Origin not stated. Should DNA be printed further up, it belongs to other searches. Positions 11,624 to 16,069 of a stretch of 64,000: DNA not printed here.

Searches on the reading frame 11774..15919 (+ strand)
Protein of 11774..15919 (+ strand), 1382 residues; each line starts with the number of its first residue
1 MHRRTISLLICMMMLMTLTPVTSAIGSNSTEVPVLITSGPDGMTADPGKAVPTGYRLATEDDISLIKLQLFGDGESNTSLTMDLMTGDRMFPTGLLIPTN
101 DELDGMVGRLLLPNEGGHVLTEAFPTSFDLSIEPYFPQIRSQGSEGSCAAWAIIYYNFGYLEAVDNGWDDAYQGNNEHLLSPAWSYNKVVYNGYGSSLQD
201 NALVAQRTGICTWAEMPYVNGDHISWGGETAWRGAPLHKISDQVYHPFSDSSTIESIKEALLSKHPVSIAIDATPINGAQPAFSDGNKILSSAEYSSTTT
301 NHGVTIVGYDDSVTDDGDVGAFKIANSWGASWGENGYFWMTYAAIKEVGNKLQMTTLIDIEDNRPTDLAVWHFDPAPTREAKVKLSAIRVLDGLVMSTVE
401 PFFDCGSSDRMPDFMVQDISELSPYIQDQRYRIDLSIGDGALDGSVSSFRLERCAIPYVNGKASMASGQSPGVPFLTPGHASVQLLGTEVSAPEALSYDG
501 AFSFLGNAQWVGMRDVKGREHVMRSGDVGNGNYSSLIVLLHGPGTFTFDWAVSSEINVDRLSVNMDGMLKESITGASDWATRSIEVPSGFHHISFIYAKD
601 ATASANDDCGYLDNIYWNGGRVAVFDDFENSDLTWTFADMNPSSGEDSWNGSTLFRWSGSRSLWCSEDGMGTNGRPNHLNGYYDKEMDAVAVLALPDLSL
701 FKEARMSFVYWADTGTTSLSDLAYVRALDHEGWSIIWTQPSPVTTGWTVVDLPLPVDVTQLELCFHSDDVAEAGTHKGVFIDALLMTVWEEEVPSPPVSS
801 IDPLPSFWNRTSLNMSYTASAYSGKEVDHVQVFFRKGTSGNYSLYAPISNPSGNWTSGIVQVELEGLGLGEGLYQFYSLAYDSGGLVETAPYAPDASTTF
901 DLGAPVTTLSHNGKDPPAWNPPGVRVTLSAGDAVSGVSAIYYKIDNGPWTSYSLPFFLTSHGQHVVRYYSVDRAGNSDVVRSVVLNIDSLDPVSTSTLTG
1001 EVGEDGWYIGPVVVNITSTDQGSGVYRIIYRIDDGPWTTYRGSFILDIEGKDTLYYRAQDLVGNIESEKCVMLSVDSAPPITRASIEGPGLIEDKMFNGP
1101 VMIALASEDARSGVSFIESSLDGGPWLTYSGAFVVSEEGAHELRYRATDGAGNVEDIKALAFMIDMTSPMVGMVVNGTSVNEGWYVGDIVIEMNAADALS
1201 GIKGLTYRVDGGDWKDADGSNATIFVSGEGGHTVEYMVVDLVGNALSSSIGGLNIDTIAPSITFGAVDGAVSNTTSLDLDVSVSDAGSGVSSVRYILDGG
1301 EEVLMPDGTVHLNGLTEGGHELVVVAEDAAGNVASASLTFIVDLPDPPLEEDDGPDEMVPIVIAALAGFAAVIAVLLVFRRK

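Call 14: search_protein_families(library=pfam, proteins=[window:11774-15919:+], max_evalue=0.001)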
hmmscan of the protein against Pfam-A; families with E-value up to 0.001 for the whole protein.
window:11774-15919:+ (1382 aa): 4 families
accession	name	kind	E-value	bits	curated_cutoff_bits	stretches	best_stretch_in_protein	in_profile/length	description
PF00112.29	Peptidase_C1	-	2e-17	64.5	20.7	1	125-346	2-208/220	Papain family cysteine protease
PF19077.6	Big_13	-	6.9e-14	52.6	27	1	1313-1343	70-101/102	Bacterial Ig-like domain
PF03051.21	Peptidase_C1_2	-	1.6e-05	24.3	22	1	294-347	353-404/438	Peptidase C1-like family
PF24893.1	DUF7743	-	9.7e-05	22.5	27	0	1255-1294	2-39/120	Domain of unknown function (DUF7743)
